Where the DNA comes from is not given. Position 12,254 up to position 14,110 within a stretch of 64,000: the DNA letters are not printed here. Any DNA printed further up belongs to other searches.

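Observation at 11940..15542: Translationally coupled GtrA - FAD oxidoreductase - large polytopic membrane protein operon with no GtrB-like GT2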

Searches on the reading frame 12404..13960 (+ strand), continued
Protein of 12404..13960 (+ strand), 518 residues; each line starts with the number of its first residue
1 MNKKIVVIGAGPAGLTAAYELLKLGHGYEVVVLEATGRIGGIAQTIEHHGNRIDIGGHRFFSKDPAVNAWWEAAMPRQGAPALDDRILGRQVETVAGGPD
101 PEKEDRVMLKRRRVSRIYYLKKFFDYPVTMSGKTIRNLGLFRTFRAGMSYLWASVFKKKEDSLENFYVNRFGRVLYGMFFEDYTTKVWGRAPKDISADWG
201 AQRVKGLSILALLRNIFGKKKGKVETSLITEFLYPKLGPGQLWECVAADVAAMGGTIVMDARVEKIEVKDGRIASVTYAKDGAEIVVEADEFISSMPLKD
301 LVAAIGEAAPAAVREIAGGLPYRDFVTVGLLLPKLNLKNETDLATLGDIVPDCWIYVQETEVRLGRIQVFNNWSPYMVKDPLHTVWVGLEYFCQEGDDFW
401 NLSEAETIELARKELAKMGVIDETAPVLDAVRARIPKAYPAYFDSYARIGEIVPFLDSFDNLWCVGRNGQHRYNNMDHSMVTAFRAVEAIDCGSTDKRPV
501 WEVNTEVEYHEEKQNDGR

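Call 53: find_encoding_contigs(protein=P0164, flank=9000, max_places=1)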
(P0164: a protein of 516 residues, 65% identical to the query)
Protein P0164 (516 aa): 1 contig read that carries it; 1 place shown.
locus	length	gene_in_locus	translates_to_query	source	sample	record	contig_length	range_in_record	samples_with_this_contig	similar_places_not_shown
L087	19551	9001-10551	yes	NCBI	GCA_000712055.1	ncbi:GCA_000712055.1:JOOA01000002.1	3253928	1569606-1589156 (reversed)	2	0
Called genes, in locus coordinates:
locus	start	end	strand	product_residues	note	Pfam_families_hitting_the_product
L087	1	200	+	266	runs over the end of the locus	PF02361:CbiQ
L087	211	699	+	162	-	-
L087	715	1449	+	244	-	PF01416:PseudoU_synth_1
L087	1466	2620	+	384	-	PF18975:DUF5711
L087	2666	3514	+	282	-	-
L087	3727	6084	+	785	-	-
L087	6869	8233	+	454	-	PF00285:Citrate_synt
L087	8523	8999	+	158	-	PF04138:GtrA_DPMS_TM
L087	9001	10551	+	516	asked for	PF00070:Pyr_redox (faint), PF01266:DAO (weak), PF01593:Amino_oxidase, PF03486:HI0933_like (faint), PF07992:Pyr_redox_2 (faint), PF13450:NAD_binding_8, PF01593:Amino_oxidase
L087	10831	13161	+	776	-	PF13231:PMT_2, PF02366:PMT, PF16192:PMT_4TMC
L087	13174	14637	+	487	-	PF13231:PMT_2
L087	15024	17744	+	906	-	PF00759:Glyco_hydro_9, PF00942:CBM_3, PF00404:Dockerin_1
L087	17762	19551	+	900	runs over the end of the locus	-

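Call 54: find_encoding_contigs(protein=P0102, flank=9000, max_places=1)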
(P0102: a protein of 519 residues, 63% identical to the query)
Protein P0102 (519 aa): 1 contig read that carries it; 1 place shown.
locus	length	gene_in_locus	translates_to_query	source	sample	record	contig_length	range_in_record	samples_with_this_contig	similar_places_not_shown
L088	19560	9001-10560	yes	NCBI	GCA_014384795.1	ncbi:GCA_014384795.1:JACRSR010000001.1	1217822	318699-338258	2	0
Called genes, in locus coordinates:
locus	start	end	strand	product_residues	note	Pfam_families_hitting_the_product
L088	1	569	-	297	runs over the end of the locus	PF00930:DPPIV_N (faint), PF26550:Tricorn_2nd (weak), PF07676:PD40, PF26549:Tricorn_N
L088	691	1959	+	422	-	PF01053:Cys_Met_Meta_PP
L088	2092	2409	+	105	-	-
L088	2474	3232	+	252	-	PF00392:GntR, PF08220:HTH_DeoR (faint), PF07702:UTRA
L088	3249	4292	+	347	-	-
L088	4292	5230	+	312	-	PF00294:PfkB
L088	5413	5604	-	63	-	-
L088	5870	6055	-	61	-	-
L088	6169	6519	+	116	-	PF02481:DNA_processg_A (faint), PF10686:YAcAr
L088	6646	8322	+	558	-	-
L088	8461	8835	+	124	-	-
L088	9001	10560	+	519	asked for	PF01266:DAO (faint), PF01593:Amino_oxidase, PF07992:Pyr_redox_2 (faint), PF12831:FAD_oxidored (faint), PF13450:NAD_binding_8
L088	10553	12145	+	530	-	-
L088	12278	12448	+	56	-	-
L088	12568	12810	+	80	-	PF13443:HTH_26, PF01381:HTH_3 (weak)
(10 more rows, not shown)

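Call 55: find_related_loci(query=A2, collection=metagenome_contigs, flank=8000)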
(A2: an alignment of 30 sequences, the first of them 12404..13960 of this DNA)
Query A2 (518 aa) in metagenome_contigs; peptide patterns used: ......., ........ (x = any residue, [..] = any of these).
600 stretches matched a pattern (row limit reached: there are more); 595 encode a relative of the query (tblastn E <= 1e-3); the best 80 are kept; 80 distinct loci.
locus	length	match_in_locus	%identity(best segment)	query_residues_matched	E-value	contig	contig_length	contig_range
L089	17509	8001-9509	63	3-506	0e+0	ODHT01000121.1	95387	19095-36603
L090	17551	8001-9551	63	3-514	0e+0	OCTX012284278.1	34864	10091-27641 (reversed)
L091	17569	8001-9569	61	3-518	0e+0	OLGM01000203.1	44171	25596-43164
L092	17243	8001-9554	62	3-513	0e+0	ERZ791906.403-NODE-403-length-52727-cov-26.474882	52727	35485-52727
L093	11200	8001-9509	62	3-506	0e+0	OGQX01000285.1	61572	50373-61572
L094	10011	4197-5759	60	3-517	0e+0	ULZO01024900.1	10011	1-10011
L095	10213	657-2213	60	3-515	0e+0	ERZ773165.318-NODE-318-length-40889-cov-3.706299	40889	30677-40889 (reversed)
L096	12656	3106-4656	60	3-513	0e+0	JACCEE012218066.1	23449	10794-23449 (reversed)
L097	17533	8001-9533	61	3-513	0e+0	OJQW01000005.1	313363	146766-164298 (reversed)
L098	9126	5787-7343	60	3-516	0e+0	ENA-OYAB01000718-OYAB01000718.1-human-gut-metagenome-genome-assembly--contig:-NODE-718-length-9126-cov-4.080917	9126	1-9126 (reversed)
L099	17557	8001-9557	61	3-518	0e+0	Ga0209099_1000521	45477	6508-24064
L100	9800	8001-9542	62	3-516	0e+0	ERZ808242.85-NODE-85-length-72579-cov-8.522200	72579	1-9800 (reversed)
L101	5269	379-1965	61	3-513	0e+0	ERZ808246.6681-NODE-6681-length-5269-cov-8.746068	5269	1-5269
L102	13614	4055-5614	60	3-513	0e+0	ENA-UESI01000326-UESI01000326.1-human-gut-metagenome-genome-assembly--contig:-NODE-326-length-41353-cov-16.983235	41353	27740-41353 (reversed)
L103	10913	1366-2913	59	1-513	0e+0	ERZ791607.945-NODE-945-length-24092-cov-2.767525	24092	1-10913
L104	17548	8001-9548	60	3-513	0e+0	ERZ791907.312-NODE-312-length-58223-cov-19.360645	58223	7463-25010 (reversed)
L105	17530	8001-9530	60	3-512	0e+0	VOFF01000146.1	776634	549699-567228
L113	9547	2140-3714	58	3-513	0e+0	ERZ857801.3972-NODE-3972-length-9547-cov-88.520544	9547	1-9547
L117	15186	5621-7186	57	1-516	0e+0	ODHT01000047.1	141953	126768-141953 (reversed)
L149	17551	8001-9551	59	3-514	0e+0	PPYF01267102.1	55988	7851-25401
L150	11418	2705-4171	52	3-513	1e-175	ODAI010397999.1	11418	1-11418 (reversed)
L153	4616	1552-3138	48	1-513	2e-177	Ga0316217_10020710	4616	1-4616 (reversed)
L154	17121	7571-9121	53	2-515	0e+0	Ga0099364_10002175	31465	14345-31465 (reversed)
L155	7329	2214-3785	51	3-513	1e-170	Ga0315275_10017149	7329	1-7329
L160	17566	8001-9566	51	2-513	2e-168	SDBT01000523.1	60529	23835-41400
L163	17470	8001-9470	50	3-512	3e-166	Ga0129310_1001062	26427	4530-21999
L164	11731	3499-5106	50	2-513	5e-166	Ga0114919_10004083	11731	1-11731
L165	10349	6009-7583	50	1-514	6e-166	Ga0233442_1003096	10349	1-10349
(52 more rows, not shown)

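Call 60: search_protein_families(library=pfam, proteins=[L104:9538-11292:+, L149:6313-7986:+, L153:89-1504:+, L163:9473-11863:+, L089:6300-7892:+, L117:3852-5192:+, L165:7570-8961:+, L154:9721-11829:+, L101:2070-3998:+, L155:3766-5892:+], max_evalue=0.01)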
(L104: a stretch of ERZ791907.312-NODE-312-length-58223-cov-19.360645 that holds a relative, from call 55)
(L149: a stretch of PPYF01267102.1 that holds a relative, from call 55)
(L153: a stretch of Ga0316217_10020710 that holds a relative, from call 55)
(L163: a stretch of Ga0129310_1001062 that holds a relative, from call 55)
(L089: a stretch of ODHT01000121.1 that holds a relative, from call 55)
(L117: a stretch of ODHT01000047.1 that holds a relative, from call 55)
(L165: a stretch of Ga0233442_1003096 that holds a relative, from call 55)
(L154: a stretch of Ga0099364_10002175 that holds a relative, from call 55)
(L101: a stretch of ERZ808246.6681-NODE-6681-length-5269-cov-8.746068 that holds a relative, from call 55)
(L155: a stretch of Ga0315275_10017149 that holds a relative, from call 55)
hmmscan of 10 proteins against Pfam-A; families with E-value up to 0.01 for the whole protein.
L104:9538-11292:+ (584 aa): 2 families
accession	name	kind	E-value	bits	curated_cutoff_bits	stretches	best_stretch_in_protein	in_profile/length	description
PF13231.12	PMT_2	-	5.9e-07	30.3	26.1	1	215-370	8-160/160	Dolichyl-phosphate-mannose-protein mannosyltransferase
PF13567.11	DUF4131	-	0.0098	16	31.6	1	109-170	5-61/165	Domain of unknown function (DUF4131)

L149:6313-7986:+ (557 aa): 0 families

L153:89-1504:+ (471 aa): 0 families

L163:9473-11863:+ (796 aa): 3 families
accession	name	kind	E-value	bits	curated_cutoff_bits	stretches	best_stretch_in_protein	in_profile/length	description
PF02366.24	PMT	-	1.2e-20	74.6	22.7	1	399-608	17-237/245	Dolichyl-phosphate-mannose-protein mannosyltransferase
PF13231.12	PMT_2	-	1.3e-11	45.4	26.1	1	428-571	2-132/160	Dolichyl-phosphate-mannose-protein mannosyltransferase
PF16192.10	PMT_4TMC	-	3.4e-07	30.4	32.4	1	630-775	11-185/202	C-terminal four TMM region of protein-O-mannosyltransferase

L089:6300-7892:+ (530 aa): 1 family
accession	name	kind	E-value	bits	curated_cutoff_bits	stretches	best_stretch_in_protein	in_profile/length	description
PF09913.15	DUF2142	-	6.1e-43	147.5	30.1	1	112-489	13-394/395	Predicted membrane protein (DUF2142)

L117:3852-5192:+ (446 aa): 3 families
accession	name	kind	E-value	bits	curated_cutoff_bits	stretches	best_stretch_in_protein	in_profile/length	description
PF13231.12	PMT_2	-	5.9e-08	33.5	26.1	1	67-224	1-155/160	Dolichyl-phosphate-mannose-protein mannosyltransferase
PF24677.1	DUF7657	-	0.0039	16.4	26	1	100-256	122-276/401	Domain of unknown function (DUF7657)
PF14264.12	Glucos_trans_II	-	0.004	16.8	30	0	75-235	31-191/317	Glucosyl transferase GtrII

L165:7570-8961:+ (463 aa): 1 family
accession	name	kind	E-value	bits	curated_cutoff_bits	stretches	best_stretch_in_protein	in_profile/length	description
PF13231.12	PMT_2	-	2e-11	44.8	26.1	1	64-225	2-158/160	Dolichyl-phosphate-mannose-protein mannosyltransferase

L154:9721-11829:+ (702 aa): 9 families
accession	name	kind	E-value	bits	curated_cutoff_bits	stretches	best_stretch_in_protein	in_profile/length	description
PF13181.12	TPR_8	-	9.9e-12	44.5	25.7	0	639-661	7-29/34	Tetratricopeptide repeat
PF13231.12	PMT_2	-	3.6e-05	24.5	26.1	1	122-269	20-153/160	Dolichyl-phosphate-mannose-protein mannosyltransferase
PF13424.12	TPR_12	-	7.3e-05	23.3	30.1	0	636-686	6-64/77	Tetratricopeptide repeat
PF14559.12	TPR_19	-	0.00017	22.3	25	0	646-686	4-44/68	Tetratricopeptide repeat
PF07719.23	TPR_2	-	0.00047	20.5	27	0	635-661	3-29/34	Tetratricopeptide repeat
PF12569.14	NatA_aux_su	-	0.002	17.6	33.3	0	636-697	195-256/515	N-terminal acetyltransferase A, auxiliary subunit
PF13431.12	TPR_17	-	0.0026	18.3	24.4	0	656-684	2-30/34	Tetratricopeptide repeat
PF13432.12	TPR_16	-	0.003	18.4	32.7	0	611-665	10-63/65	Tetratricopeptide repeat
PF13428.12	TPR_14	-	0.0046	18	23.5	0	636-673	4-41/44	Tetratricopeptide repeat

L101:2070-3998:+ (642 aa): 1 family
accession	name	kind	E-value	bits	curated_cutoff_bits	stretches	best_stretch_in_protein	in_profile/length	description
PF19484.4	DUF6020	-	4.4e-33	114.9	28.3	1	150-635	85-592/604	Family of unknown function (DUF6020)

L155:3766-5892:+ (708 aa): 2 families
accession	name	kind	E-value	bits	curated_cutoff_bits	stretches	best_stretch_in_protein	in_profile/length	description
PF09586.16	YfhO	-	4.2e-14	52.3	28.5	2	566-684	715-835/835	Bacterial membrane protein YfhO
PF14342.11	DUF4396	-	0.0043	17.8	27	1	316-356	93-135/141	Domain of unknown function (DUF4396)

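Call 62: search_protein_families(library=pfam, proteins=[L089:9894-10937:+, L089:10906-12147:+, L089:5494-6360:+, L117:9021-9971:+, L117:9998-10939:+, L160:9620-10603:+, L160:6978-7826:+, L163:7026-7943:+, L105:6277-7212:+, L150:1845-2705:+], max_evalue=0.001)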
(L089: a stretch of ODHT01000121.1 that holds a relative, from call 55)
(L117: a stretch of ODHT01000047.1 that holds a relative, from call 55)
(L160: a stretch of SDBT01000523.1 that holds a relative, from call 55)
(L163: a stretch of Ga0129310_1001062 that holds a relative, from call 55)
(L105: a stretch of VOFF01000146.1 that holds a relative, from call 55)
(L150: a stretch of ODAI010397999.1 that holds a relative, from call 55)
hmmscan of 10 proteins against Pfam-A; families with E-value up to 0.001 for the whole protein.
L089:9894-10937:+ (347 aa): 1 family
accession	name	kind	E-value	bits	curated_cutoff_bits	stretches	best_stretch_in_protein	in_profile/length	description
PF03275.19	GLF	-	1.8e-65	220.9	26.3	1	112-324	2-203/203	UDP-galactopyranose mutase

L089:10906-12147:+ (413 aa): 3 families
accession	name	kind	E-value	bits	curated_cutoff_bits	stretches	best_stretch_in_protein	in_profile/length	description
PF04138.20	GtrA_DPMS_TM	-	4.8e-19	69.1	26.1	1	28-139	2-116/117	GtrA/DPMS, transmembrane domain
PF00535.33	Glycos_transf_2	-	2.7e-13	50.6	23.3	1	172-302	2-129/168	Glycosyl transferase family 2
PF09622.15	DUF2391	-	0.00079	19.4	22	0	61-165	38-143/275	Putative integral membrane protein (DUF2391)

L089:5494-6360:+ (288 aa): 2 families
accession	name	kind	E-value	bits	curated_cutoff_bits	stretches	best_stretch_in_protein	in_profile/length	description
PF00535.33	Glycos_transf_2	-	5.9e-19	69.1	23.3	1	5-159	2-149/168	Glycosyl transferase family 2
PF12804.13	NTP_transf_3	-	0.00027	21.6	27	0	16-121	27-124/160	MobA-like NTP transferase domain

L117:9021-9971:+ (316 aa): 3 families
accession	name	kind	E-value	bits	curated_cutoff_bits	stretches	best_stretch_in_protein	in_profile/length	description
PF13793.12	Pribosyltran_N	-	9.1e-43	145.3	25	1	4-121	1-117/117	N-terminal domain of ribose phosphate pyrophosphokinase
PF14572.12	Pribosyl_synth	-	2.8e-28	99.6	27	1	206-313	75-183/184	Phosphoribosyl synthetase-associated domain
PF00156.33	Pribosyltran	-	1.5e-12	47.6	26.3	1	151-252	17-125/158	Phosphoribosyl transferase domain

L117:9998-10939:+ (313 aa): 3 families
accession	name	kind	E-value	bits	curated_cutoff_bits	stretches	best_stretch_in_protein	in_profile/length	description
PF00535.33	Glycos_transf_2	-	1.6e-34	119.7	23.3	1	5-167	1-165/168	Glycosyl transferase family 2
PF13641.12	Glyco_tranf_2_3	-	1.1e-08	35.9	27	1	4-130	3-131/230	Glycosyltransferase like family 2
PF10111.15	Glyco_tranf_2_2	-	1.2e-05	25.4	27.3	1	5-110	1-105/276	Glycosyltransferase like family 2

L160:9620-10603:+ (327 aa): 3 families
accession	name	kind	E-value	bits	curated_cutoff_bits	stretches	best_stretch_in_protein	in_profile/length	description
PF00534.26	Glycos_transf_1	-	9.8e-09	35.4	26.4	1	241-304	106-171/172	Glycosyl transferases group 1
PF13692.12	Glyco_trans_1_4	-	2.1e-07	31.7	27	1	223-291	77-142/142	Glycosyl transferases group 1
PF13524.12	Glyco_trans_1_2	-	0.00023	21.5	25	1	233-306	56-129/144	Glycosyl transferase-like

L160:6978-7826:+ (282 aa): 1 family
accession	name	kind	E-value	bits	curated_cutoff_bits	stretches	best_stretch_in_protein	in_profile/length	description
PF05050.19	Methyltransf_21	-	1.3e-13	51.8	22.7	1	68-210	1-152/173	Methyltransferase FkbM domain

L163:7026-7943:+ (305 aa): 1 family
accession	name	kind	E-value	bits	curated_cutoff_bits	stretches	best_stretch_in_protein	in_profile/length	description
PF04203.18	Sortase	-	1.9e-09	37.8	26.6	1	134-301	3-124/125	Sortase domain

L105:6277-7212:+ (311 aa): 1 family
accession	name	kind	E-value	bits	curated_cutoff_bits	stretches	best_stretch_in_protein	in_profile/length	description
PF01546.33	Peptidase_M20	-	3.8e-08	33.9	24.6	1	11-308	63-205/206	Peptidase family M20/M25/M40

L150:1845-2705:+ (286 aa): 3 families
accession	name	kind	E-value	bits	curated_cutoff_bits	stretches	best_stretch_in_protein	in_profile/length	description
PF01715.23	IPPT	-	3.7e-48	164.7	23.6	2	93-168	4-81/243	IPP transferase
PF13671.12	AAA_33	-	2.1e-05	25.3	27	1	57-100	1-45/143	AAA domain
PF01745.22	IPT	-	3e-05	24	20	1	58-104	4-50/233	Isopentenyl transferase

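Call 70: find_encoding_contigs(protein=P0054, flank=10000, max_places=2)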
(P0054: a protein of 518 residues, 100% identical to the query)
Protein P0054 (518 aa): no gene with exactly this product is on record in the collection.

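Call 75: search_protein_families(library=padloc, proteins=[window:12404-13960:+], max_evalue=0.01)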
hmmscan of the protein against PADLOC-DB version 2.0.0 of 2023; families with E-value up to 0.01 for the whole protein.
window:12404-13960:+ (518 aa): 1 family
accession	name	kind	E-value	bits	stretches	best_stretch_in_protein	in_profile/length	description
PDLC01086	C3a186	-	1.3e-11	42.4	1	3-51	1-44/384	"C-3?,4? desaturase"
